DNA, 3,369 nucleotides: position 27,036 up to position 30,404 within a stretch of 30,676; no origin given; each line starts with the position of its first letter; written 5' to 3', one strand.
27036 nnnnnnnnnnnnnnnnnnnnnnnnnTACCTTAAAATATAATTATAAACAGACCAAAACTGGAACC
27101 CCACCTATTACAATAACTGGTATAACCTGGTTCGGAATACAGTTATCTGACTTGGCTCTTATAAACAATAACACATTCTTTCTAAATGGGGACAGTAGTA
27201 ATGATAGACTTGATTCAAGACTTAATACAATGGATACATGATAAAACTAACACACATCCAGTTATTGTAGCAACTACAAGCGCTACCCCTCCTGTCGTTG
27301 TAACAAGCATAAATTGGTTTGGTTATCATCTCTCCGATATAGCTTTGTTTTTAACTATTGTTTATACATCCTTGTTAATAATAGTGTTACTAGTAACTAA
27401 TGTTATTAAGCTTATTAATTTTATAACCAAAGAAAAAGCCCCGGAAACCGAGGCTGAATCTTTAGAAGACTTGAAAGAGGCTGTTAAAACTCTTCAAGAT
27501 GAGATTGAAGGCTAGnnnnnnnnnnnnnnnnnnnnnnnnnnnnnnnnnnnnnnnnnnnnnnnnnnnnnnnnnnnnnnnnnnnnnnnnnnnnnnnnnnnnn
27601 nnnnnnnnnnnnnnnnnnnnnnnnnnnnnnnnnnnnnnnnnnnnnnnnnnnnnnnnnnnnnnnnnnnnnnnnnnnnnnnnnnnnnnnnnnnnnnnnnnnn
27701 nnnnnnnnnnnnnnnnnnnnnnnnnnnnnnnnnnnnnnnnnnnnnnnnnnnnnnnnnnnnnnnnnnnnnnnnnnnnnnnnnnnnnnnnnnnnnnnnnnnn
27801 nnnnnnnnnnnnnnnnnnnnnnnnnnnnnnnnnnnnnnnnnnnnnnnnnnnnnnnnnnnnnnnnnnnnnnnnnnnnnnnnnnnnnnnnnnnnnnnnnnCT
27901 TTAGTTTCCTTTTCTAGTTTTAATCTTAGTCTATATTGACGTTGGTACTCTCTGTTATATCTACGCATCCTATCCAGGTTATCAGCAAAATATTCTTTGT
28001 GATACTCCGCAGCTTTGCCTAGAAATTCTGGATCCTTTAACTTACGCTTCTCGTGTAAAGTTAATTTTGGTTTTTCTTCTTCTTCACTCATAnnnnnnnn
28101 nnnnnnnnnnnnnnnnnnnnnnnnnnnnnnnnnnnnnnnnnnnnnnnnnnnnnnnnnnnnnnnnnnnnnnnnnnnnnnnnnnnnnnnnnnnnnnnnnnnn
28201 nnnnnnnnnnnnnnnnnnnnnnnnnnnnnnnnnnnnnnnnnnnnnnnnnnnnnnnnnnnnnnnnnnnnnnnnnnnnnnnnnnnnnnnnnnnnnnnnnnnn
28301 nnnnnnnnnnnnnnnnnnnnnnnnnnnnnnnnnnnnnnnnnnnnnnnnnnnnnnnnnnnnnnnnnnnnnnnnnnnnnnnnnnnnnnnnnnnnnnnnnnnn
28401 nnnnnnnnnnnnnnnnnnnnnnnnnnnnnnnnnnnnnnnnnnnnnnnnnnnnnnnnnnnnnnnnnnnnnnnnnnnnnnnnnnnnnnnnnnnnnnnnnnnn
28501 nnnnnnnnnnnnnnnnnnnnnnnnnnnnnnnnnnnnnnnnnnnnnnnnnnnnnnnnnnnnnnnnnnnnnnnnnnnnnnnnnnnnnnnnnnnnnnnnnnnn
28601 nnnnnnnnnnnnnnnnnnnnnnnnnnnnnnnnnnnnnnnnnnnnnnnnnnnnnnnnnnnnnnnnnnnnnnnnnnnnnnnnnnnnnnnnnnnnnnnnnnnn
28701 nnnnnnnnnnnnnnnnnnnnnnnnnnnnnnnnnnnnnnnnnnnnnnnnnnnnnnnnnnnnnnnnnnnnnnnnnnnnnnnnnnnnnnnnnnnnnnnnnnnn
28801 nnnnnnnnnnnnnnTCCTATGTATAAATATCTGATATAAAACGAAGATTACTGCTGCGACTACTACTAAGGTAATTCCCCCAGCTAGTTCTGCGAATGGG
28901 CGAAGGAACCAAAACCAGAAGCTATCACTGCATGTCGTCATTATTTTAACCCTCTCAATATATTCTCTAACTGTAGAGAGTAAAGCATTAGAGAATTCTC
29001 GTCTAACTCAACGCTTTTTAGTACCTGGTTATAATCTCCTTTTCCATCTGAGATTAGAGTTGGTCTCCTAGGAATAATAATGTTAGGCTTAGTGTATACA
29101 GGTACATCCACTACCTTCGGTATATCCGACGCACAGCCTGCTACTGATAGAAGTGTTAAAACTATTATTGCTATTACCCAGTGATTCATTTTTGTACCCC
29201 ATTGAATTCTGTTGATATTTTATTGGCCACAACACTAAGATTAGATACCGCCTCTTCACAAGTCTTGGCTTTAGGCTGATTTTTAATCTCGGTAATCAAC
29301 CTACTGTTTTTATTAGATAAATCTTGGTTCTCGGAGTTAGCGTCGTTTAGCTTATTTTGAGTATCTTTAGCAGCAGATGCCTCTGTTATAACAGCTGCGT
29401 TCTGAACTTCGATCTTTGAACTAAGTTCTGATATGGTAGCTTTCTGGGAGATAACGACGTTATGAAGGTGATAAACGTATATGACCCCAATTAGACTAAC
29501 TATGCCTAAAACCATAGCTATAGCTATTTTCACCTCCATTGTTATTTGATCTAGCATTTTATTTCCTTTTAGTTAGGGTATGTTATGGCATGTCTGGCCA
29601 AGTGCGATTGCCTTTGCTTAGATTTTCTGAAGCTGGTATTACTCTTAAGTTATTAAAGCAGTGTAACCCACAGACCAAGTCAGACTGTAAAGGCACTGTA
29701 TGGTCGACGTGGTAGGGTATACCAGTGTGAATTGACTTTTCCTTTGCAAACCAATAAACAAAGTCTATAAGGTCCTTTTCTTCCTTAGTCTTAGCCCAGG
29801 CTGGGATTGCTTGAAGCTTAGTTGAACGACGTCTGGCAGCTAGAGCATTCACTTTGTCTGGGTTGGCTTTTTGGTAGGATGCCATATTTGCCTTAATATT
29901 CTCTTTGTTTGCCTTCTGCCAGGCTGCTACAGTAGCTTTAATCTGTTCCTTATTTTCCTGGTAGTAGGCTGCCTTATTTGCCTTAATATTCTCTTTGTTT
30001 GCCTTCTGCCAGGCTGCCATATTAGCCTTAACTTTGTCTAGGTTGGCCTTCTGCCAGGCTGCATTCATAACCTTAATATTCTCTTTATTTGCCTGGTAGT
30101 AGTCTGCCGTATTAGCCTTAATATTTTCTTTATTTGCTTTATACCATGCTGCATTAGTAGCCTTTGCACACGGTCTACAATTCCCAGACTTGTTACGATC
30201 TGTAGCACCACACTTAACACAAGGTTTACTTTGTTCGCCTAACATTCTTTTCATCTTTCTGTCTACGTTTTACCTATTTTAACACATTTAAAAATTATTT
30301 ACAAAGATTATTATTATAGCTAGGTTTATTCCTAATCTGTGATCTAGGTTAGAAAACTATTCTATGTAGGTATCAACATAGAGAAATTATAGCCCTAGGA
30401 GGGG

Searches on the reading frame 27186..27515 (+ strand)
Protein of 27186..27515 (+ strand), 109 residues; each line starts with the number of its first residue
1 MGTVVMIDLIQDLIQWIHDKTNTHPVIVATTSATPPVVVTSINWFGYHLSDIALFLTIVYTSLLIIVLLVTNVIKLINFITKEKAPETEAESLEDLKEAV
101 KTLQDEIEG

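Call 10: search_protein_families(library=phrogs, proteins=[window:27186-27515:+], max_evalue=0.01)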
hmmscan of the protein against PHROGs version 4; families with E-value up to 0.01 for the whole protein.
window:27186-27515:+ (109 aa): 1 family
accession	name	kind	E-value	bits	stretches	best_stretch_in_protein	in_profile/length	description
phrog_920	-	lysis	8.5e-10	39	1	28-75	10-57/67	holin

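Call 37: search_protein_families(library=pfam, proteins=[window:27186-27515:+], max_evalue=0.01)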
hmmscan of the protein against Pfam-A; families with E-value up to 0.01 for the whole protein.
window:27186-27515:+ (109 aa): 0 families

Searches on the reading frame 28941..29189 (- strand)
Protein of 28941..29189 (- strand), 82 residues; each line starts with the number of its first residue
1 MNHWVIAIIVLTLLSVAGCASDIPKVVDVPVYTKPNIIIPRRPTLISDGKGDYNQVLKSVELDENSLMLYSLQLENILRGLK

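Call 10: search_protein_families(library=phrogs, proteins=[window:28941-29189:-], max_evalue=0.01)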
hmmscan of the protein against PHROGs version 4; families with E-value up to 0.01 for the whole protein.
window:28941-29189:- (82 aa): 2 families
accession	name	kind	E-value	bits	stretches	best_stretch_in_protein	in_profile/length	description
phrog_2291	-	unknown function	0.0039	17.9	0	5-79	4-71/81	-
phrog_812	-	lysis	0.0058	17.8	1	7-51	5-43/102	Rz-like spanin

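Call 37: search_protein_families(library=pfam, proteins=[window:28941-29189:-], max_evalue=0.01)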
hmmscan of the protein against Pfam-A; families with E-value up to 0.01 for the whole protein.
window:28941-29189:- (82 aa): 0 families

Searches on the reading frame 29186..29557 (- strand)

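Call 10: search_protein_families(library=phrogs, proteins=[window:29186-29557:-], max_evalue=0.01)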
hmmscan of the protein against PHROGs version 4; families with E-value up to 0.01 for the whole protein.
window:29186-29557:- (123 aa): 3 families
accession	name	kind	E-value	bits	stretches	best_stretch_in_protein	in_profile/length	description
phrog_214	-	lysis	1.8e-06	28.9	1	7-102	5-100/176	Rz-like spanin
phrog_739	-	lysis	0.00035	21.8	1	10-93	7-80/122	Rz-like spanin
phrog_89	-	lysis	0.00042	21.3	1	12-96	4-95/143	Rz-like spanin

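Call 37: search_protein_families(library=pfam, proteins=[window:29186-29557:-], max_evalue=0.01)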
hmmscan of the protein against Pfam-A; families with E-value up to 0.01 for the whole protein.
window:29186-29557:- (123 aa): 1 family
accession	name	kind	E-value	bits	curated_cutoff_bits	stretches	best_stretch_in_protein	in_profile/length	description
PF05837.17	CENP-H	-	0.0092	16.3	29.9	0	40-105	82-148/202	Centromere protein H (CENP-H)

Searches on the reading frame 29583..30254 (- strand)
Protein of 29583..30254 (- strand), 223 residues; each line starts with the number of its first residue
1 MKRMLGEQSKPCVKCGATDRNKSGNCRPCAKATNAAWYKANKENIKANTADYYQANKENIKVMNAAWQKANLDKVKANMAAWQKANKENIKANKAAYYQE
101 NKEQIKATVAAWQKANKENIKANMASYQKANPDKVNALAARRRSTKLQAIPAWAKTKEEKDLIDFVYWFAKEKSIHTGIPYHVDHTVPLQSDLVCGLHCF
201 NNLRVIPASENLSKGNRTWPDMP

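Call 10: search_protein_families(library=phrogs, proteins=[window:29583-30254:-], max_evalue=0.01)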
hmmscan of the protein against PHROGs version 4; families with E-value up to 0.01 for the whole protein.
window:29583-30254:- (223 aa): 4 families
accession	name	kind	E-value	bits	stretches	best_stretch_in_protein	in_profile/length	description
phrog_26577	-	unknown function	4.5e-22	79.6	1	137-223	30-112/119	-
phrog_1035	-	DNA, RNA and nucleotide metabolism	4.7e-18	67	2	93-218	84-214/271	endonuclease VII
phrog_7091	-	DNA, RNA and nucleotide metabolism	1.2e-05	26.7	1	88-137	52-101/132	HNH endonuclease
phrog_34302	-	unknown function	0.0017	19.6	0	75-100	13-38/81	-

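Call 12: find_encoding_contigs(protein=window:29583-30254:-, flank=10000, max_places=10)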
Protein window:29583-30254:- (223 aa): 3 contigs read that carry it; 1 place shown.
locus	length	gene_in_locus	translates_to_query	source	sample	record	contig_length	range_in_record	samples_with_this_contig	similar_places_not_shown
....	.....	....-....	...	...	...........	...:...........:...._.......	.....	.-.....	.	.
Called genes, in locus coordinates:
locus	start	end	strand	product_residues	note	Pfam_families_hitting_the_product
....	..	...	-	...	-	-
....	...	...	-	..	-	-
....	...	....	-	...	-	-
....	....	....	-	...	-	-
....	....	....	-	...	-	-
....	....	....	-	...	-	-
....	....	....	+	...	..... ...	-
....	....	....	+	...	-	-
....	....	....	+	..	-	-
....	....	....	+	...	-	-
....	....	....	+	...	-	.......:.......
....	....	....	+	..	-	-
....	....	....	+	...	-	-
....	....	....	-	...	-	-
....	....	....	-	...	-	-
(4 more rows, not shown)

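Call 37: search_protein_families(library=pfam, proteins=[window:29583-30254:-], max_evalue=0.01)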
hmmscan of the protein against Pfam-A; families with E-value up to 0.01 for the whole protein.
window:29583-30254:- (223 aa): 0 families
